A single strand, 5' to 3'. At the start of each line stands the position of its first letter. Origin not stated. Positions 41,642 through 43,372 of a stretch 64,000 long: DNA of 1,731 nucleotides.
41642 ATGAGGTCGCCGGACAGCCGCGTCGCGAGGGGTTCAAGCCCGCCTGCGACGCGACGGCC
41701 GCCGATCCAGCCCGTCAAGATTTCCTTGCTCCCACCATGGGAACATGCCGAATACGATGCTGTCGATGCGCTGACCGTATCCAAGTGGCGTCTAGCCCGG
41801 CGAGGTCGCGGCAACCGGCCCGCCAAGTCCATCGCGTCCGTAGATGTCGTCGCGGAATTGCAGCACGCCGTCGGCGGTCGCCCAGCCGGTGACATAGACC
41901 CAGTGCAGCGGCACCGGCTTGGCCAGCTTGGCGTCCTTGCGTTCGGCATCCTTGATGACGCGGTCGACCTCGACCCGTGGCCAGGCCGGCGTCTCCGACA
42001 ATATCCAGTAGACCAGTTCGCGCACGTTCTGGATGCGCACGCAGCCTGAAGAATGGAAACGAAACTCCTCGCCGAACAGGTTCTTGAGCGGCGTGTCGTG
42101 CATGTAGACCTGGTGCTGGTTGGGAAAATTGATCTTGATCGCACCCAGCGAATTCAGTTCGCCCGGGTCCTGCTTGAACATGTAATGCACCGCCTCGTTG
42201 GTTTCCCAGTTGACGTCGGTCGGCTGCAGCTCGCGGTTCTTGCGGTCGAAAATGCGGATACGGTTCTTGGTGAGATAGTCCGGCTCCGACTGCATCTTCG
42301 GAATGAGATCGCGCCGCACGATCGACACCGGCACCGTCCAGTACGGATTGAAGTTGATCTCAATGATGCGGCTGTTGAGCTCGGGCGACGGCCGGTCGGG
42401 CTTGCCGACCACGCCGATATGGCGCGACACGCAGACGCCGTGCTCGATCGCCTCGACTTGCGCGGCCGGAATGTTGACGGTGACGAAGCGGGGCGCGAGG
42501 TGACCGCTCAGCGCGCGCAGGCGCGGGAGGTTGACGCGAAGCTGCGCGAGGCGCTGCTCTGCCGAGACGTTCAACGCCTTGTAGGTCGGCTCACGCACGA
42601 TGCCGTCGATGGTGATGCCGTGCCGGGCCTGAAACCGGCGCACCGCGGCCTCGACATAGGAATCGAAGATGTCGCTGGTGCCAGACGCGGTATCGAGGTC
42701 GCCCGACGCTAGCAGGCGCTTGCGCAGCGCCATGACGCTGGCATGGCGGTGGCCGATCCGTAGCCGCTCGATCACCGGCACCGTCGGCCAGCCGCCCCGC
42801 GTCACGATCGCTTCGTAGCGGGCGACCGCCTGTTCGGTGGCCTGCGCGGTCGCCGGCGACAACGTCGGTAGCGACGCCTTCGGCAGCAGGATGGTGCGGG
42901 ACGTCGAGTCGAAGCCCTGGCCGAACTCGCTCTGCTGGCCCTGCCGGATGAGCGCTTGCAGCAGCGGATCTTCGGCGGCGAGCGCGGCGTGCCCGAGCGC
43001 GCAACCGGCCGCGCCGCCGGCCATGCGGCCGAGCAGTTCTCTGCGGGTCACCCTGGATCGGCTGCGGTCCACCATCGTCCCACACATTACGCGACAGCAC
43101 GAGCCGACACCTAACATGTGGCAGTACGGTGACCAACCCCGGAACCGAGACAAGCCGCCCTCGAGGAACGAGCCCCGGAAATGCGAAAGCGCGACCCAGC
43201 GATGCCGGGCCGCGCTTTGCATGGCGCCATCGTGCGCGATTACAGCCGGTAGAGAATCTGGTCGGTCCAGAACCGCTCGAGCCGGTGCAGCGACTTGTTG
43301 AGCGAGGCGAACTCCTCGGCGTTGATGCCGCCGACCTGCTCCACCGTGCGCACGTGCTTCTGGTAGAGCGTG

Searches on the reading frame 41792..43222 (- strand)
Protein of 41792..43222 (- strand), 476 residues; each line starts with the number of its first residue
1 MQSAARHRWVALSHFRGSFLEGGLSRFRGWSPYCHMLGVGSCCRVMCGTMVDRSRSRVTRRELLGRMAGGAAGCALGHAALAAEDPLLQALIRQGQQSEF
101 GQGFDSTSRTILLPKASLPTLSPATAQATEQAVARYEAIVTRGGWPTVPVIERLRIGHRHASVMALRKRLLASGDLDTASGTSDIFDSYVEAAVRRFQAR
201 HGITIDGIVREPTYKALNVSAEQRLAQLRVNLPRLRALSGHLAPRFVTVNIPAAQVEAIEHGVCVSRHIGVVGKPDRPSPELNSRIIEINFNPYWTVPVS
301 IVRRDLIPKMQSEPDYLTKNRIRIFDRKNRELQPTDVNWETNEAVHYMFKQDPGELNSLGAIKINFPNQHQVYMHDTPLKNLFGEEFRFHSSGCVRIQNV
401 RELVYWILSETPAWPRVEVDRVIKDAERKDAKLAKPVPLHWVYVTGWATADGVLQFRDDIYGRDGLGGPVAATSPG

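Call 48: search_protein_families(library=pfam, proteins=[window:41792-43222:-], max_evalue=0.00001)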
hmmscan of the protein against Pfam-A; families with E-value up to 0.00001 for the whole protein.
window:41792-43222:- (476 aa): 2 families
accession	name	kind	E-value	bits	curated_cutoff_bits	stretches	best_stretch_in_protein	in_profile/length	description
PF03734.19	YkuD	-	9.3e-20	72.1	23.4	1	245-412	2-143/146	L,D-transpeptidase catalytic domain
PF01471.23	PG_binding_1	-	8.7e-10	39.1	23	1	160-217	2-57/57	Putative peptidoglycan binding domain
